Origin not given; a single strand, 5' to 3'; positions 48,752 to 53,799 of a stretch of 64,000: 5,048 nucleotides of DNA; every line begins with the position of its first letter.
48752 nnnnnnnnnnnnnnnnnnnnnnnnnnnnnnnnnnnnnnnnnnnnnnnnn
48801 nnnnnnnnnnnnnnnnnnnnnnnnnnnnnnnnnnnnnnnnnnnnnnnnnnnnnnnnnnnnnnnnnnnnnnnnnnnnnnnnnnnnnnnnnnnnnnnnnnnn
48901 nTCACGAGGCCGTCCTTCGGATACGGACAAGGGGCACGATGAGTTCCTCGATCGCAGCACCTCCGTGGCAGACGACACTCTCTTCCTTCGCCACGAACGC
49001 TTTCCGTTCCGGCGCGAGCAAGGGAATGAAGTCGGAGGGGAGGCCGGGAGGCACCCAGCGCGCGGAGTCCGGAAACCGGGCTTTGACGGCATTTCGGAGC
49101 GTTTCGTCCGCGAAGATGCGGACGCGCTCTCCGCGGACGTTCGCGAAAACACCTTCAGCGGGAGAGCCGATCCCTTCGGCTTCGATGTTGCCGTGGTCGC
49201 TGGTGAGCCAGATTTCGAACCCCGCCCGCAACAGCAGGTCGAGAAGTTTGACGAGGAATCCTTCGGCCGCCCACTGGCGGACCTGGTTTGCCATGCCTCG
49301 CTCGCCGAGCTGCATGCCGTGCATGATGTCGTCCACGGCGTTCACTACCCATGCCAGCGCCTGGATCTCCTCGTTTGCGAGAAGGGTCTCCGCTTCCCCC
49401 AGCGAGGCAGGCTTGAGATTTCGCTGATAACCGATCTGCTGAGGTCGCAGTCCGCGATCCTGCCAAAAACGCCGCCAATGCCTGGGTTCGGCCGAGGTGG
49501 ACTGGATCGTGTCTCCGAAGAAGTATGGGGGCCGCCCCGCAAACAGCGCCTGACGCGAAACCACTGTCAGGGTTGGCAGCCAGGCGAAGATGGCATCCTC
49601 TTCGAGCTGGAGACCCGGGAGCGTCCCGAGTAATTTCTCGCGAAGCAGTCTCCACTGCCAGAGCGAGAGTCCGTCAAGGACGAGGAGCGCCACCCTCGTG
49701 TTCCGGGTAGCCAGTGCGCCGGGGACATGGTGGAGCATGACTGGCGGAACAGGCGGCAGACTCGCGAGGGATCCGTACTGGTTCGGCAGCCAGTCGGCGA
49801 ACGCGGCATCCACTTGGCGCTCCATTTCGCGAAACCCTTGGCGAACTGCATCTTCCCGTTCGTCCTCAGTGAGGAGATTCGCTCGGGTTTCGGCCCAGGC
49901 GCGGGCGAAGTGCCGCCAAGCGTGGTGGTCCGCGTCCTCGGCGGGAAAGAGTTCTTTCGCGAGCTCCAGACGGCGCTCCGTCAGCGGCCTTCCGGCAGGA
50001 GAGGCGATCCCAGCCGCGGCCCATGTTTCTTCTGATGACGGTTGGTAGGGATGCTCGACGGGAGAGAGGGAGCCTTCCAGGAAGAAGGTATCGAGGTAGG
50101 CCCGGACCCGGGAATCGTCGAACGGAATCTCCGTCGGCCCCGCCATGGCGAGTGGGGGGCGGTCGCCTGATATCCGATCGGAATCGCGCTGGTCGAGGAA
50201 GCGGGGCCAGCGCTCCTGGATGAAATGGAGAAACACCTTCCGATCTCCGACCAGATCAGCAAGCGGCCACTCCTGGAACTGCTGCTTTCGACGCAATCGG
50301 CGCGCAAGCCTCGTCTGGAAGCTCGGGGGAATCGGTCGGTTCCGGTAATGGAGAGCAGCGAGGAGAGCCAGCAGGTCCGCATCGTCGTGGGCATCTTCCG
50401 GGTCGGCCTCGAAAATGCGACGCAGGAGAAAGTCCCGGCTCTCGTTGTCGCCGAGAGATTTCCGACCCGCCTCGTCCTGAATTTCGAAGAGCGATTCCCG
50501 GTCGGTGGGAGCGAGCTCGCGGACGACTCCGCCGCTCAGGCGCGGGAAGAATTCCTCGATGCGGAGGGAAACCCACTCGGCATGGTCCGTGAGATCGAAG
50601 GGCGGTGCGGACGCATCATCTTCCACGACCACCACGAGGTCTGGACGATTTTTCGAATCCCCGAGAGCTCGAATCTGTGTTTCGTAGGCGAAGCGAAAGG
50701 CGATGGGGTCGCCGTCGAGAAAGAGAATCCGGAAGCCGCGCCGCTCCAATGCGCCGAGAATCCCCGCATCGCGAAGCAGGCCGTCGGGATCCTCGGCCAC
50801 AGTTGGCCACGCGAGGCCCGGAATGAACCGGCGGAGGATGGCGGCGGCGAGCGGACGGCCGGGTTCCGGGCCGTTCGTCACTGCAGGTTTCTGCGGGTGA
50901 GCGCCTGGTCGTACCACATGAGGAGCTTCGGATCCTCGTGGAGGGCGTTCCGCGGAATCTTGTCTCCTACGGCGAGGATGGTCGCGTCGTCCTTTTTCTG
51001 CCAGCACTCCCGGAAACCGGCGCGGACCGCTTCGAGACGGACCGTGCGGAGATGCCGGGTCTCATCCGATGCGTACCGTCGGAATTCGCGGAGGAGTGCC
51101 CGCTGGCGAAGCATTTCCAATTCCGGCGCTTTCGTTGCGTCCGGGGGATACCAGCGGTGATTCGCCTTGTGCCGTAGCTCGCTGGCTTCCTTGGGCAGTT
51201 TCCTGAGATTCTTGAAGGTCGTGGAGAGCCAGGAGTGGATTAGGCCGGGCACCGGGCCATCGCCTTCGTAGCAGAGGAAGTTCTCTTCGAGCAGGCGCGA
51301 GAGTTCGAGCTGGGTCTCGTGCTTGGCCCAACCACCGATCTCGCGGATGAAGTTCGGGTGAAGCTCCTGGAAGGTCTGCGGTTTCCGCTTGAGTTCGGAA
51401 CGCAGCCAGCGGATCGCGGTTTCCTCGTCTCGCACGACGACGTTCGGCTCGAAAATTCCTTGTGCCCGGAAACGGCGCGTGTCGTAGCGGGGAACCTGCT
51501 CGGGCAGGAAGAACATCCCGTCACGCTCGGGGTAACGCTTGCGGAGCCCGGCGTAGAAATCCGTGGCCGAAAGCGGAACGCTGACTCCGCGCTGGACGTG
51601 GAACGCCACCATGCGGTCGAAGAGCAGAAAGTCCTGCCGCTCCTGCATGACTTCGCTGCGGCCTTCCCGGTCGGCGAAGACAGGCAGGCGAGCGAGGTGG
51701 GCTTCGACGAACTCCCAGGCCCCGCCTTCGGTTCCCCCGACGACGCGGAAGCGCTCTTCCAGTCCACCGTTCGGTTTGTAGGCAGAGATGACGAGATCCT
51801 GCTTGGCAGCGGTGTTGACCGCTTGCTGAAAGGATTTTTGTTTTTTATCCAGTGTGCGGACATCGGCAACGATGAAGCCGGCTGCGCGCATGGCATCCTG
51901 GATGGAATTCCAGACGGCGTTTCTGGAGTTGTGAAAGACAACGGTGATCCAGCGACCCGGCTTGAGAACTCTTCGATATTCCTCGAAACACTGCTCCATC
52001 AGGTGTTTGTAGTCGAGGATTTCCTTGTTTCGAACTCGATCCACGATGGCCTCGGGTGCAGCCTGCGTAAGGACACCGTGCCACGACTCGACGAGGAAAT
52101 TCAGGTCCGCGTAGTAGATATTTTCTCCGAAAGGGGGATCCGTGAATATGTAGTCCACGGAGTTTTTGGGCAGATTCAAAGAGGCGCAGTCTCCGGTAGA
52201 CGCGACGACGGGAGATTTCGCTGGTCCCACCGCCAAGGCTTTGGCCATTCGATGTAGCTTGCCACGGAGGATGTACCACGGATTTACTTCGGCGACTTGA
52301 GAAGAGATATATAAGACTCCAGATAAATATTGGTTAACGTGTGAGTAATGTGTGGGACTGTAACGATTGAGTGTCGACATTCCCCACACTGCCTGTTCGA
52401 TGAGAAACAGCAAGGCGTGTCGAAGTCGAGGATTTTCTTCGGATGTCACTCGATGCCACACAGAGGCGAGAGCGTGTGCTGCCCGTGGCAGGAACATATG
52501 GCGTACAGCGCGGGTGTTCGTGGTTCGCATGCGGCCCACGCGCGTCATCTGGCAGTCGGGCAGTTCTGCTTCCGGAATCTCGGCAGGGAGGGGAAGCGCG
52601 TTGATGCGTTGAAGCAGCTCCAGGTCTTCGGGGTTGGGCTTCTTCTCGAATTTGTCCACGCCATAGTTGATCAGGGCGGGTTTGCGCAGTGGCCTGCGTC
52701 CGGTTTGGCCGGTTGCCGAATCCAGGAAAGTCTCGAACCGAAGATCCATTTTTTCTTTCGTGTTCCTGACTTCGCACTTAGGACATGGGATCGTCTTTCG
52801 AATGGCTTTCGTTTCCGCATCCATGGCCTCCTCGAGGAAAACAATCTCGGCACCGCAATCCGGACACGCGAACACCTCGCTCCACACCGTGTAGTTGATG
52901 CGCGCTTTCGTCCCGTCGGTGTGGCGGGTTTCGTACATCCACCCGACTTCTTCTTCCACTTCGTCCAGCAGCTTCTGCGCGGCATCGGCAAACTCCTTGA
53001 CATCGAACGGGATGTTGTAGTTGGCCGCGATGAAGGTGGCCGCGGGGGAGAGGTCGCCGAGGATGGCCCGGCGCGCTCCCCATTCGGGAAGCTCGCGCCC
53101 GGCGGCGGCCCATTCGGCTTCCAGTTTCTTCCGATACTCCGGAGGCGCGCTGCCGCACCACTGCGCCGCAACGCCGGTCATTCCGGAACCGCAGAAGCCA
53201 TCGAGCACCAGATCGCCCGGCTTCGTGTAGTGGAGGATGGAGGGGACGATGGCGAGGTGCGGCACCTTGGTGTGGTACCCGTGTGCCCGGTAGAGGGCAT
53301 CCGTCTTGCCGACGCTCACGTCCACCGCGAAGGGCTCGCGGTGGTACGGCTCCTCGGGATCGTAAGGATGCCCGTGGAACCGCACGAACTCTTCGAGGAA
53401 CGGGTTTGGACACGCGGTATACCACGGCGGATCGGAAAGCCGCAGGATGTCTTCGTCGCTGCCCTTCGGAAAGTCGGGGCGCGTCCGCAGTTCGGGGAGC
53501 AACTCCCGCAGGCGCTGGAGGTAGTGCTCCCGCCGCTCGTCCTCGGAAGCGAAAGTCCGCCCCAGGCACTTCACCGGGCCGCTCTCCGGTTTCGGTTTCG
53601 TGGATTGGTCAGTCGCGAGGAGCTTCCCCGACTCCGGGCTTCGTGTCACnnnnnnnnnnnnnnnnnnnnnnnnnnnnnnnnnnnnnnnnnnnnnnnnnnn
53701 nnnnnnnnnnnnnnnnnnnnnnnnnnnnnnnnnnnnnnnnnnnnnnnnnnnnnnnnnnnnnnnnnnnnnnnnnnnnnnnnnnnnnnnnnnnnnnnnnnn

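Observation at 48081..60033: BREX type 3-like defence operon with non-canonical gene content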

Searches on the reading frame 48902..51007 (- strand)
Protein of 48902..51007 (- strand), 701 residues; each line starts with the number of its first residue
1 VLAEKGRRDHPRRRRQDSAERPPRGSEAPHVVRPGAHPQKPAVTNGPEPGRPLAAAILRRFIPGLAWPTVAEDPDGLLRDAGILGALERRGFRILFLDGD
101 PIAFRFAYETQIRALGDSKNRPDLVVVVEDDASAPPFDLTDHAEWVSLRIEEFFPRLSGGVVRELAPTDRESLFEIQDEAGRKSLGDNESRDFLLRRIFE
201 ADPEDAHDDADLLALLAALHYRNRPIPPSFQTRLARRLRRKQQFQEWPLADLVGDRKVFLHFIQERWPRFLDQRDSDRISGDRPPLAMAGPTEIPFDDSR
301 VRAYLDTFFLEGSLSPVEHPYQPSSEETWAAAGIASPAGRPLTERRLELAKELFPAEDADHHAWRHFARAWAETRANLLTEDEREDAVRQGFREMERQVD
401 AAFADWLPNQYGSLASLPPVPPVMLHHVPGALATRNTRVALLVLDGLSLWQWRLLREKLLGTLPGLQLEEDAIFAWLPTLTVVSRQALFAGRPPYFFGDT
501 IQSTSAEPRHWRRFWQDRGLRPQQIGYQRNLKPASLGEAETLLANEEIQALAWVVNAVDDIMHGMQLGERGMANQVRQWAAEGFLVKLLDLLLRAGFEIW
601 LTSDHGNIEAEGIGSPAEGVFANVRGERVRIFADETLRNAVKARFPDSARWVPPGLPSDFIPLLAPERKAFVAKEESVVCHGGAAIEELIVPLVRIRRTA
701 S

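Call 3: search_protein_families(library=pfam, proteins=[window:48902-51007:-], max_evalue=0.01)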
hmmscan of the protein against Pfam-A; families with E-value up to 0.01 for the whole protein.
window:48902-51007:- (701 aa): 1 family
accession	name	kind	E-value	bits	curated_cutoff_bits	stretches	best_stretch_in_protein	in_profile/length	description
PF08665.17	PglZ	-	6.8e-19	69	25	1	438-611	2-176/179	PglZ domain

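Call 4: search_protein_families(library=padloc, proteins=[window:48902-51007:-], max_evalue=0.01)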
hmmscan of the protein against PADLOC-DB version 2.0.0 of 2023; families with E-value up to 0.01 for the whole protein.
window:48902-51007:- (701 aa): 4 families
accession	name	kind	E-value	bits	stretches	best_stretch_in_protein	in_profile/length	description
PDLC02558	PglZ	-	1.2e-204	679.4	1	56-699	7-664/666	PglZ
PDLC02556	PglZ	-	1.2e-111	372.3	1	72-698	21-639/641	PglZ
PDLC02555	PglZ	-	2.6e-17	60.6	1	363-696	295-611/613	PglZ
PDLC02565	PglZ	-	7.8e-14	48.9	1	388-609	425-656/910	PglZ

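Call 5: search_protein_families(library=ncbifam, proteins=[window:48902-51007:-], max_evalue=0.01)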
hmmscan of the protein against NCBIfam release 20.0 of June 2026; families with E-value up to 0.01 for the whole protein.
window:48902-51007:- (701 aa): 4 families
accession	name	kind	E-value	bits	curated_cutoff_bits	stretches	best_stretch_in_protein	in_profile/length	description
NF033449.0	BREX_PglZ_3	exception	5e-187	623.1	250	1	56-697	3-642/642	BREX-3 system phosphatase PglZ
NF033446.0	BREX_PglZ_2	exception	1.2e-19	70.1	200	1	385-694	418-719/890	BREX-2 system phosphatase PglZ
NF052313.1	T9SS_RR_PorX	equivalog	1.2e-10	40.8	300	1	381-494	165-280/513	T9SS response regulator signal transducer PorX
NF033445.1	BREX_PglZ_4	exception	0.0037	15.8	140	1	675-698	657-680/741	BREX-4 system phosphatase PglZ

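Call 8: find_related_loci(query=window:48902-51007:-, collection=genome_contigs, flank=10000)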
Query window:48902-51007:- (701 aa) in genome_contigs; peptide patterns used: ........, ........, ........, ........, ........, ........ (x = any residue, [..] = any of these).
213 stretches matched a pattern; 111 encode a relative of the query (tblastn E <= 1e-3); the best 80 are kept; 80 distinct loci.
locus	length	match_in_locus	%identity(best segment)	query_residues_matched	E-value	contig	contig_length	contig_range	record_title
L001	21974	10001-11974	44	57-698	1e-172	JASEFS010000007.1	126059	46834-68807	MAG: Deltaproteobacteria bacterium isolate Yes49-14 NODE_70_length_126059_cov_7.382710, whole genome shotgun sequence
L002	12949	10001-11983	43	57-700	4e-172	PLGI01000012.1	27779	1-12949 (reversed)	MAG: Syntrophaceae bacterium isolate bog_1110 73.20110800_S3D.35_contig_2461, whole genome shotgun sequence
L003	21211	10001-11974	45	57-698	2e-171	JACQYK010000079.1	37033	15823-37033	MAG: Deltaproteobacteria bacterium isolate NC_groundwater_1539_Pr4_S-0.65um_50_9 SR1-18-Sp65_coassembly_scaffold_116415,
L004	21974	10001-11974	44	57-698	4e-171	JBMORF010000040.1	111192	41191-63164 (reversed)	MAG: Thermodesulfobacteriota bacterium isolate Betzabe_MAG173 MAG173_40, whole genome shotgun sequence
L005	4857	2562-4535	44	57-698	2e-175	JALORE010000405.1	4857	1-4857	MAG: Planctomycetota bacterium isolate Prado173 scaffold_46467, whole genome shotgun sequence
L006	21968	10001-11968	43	57-698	6e-170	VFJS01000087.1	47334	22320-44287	MAG: Spirochaetia bacterium isolate Bin_56_1 c_000003860766, whole genome shotgun sequence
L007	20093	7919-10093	44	2-696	5e-175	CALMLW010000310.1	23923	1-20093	MAG TPA_asm: uncultured Synergistaceae bacterium isolate SRR5007357_bin.92_CONCOCT_v1.1_MAG genome assembly, contig: ERZ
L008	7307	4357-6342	42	57-700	2e-169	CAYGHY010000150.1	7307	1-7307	MAG TPA_asm: uncultured Oscillospiraceae bacterium isolate ERP113451_co2_28 genome assembly, contig: NODE_8004_length_73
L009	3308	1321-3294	43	57-698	3e-177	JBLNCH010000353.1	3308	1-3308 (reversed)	MAG: Bacillota bacterium isolate MAG130 PRJNA950955_bin37_renamed_352, whole genome shotgun sequence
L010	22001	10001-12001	44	57-698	2e-167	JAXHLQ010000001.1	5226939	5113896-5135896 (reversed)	MAG: Deltaproteobacteria bacterium isolate Salar_de_Ascotan_soil_MAG_ASO27 contig_800_polypolish, whole genome shotgun s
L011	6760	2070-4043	43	57-698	3e-168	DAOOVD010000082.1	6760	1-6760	MAG TPA_asm: Bacillota bacterium isolate AMR_MDS_2450 NODE_6633_length_6760_cov_6.848620, whole genome shotgun sequence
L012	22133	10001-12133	44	2-696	2e-166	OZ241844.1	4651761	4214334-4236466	MAG: Gammaproteobacteria bacterium isolate b2f91a66-62b5-4ede-8c01-8c7eaef895eb genome assembly, chromosome: 1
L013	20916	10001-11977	44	57-699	2e-166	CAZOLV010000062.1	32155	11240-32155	MAG TPA_asm: uncultured Anaerolineae bacterium isolate binchicken_co16_159 genome assembly, contig: NODE_2315_length_321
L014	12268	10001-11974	43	57-698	1e-165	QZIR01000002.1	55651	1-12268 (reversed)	MAG: Desulforudis sp. isolate SURF_60 Ga0104751_1000741, whole genome shotgun sequence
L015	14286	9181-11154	45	57-700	3e-165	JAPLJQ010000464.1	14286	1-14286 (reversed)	MAG: Deltaproteobacteria bacterium isolate LacPavin_0419_WC70S_MAG_49_10 LacPavin_0419_WC70S_scaffold_689091, whole geno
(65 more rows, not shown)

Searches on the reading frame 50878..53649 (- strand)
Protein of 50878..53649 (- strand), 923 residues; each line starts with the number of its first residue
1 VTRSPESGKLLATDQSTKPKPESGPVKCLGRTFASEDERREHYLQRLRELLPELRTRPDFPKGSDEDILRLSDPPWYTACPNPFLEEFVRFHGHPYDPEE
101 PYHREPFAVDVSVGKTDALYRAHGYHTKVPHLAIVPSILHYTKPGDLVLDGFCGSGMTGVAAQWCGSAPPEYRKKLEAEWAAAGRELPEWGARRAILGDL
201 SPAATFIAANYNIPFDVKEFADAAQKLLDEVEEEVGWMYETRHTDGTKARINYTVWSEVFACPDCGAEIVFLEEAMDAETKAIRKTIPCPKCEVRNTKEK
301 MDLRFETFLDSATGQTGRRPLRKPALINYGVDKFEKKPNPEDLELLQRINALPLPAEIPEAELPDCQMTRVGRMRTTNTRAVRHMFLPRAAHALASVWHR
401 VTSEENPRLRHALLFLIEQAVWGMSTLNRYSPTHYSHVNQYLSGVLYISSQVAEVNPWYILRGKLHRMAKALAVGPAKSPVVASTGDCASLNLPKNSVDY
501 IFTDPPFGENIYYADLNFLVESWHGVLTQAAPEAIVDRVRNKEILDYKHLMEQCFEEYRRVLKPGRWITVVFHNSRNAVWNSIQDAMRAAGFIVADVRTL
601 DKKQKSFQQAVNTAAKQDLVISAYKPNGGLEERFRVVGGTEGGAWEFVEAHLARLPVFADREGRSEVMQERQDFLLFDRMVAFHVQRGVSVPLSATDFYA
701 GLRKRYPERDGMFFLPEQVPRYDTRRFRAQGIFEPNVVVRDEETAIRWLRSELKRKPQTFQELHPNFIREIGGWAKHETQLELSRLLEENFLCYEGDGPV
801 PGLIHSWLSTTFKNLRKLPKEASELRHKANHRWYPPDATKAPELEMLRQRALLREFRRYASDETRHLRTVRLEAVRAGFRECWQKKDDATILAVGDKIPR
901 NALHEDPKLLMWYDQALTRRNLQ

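Call 3: search_protein_families(library=pfam, proteins=[window:50878-53649:-], max_evalue=0.01)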
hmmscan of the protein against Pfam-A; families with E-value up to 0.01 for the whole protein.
window:50878-53649:- (923 aa): 2 families
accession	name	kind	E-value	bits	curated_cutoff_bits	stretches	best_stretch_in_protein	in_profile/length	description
PF01555.25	N6_N4_Mtase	-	6.7e-16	59.3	26.7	2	124-163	161-200/221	DNA methylase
PF01170.24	UPF0020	-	1.5e-05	25.3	22.3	0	480-511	104-135/197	RMKL-like, methyltransferase domain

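Call 4: search_protein_families(library=padloc, proteins=[window:50878-53649:-], max_evalue=0.01)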
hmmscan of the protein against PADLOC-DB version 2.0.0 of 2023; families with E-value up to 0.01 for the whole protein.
window:50878-53649:- (923 aa): 29 families (the best 25 are shown)
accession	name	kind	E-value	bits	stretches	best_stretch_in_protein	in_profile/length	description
PDLC02541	PglX|PglXI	-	0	1278.4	1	17-920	10-916/919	PglXI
PDLC03346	MTase_II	-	4.6e-297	986.1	3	247-920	357-1064/1068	Type II methyltransferase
PDLC03312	MTase_II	-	5.6e-80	267.5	2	192-616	238-650/1344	Type II methyltransferase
PDLC03319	MTase_II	-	3e-12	44.1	1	486-627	280-423/503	Type II methyltransferase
PDLC03371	MTase_II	-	8.9e-12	43.1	2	123-163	188-229/260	Type II methyltransferase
PDLC03367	MTase_II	-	1.5e-10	38.1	1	381-594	222-444/633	Type II methyltransferase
PDLC03233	MTase_II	-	7.1e-10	36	2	451-530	441-525/731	Type II methyltransferase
PDLC03325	MTase_II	-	1.8e-09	34.8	1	484-577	278-367/426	Type II methyltransferase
PDLC03216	MTase_II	-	7.3e-09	33.1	2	486-575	17-102/364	Type II methyltransferase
PDLC03738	oMTase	-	9.8e-09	32.4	2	127-164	206-243/376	orphan methyltransferase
PDLC03228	MTase_II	-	2.1e-08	32.3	1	126-166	145-185/227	Type II methyltransferase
PDLC03353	MTase_II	-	2.1e-08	32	1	492-575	22-84/260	Type II methyltransferase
PDLC03380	MTase_II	-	2.5e-07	28.2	1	487-574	252-341/393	Type II methyltransferase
PDLC03265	MTase_II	-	2.8e-07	28.3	0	486-565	30-91/333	Type II methyltransferase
PDLC03339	MTase_II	-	1.8e-06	25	1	123-163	208-248/399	Type II methyltransferase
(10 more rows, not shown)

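Call 5: search_protein_families(library=ncbifam, proteins=[window:50878-53649:-], max_evalue=0.01)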
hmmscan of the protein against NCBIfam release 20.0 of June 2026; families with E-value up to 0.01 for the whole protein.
window:50878-53649:- (923 aa): 5 families
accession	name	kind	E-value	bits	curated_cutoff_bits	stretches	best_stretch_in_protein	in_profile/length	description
NF050803.1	DnaMtaseCcrMCaul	equivalog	9.3e-07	28.1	830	0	126-164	187-225/350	adenine-specific DNA-methyltransferase CcrM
NF010253.0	PRK13699.1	subfamily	1.3e-06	28.3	244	1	126-166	145-185/226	DNA methyltransferase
TIGR01177.1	TIGR01177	hypoth_equivalog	0.0013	18.1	316.55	0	484-514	235-265/330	TIGR01177 family methyltransferase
NF008572.0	PRK11524.1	equivalog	0.0039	16.3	292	0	492-515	28-51/294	adenine-specific DNA-methyltransferase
NF042963.1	DUF1156_antiphage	equivalog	0.0045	15.1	1000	1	375-595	456-676/960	anti-phage-associated DUF1156 domain-containing protein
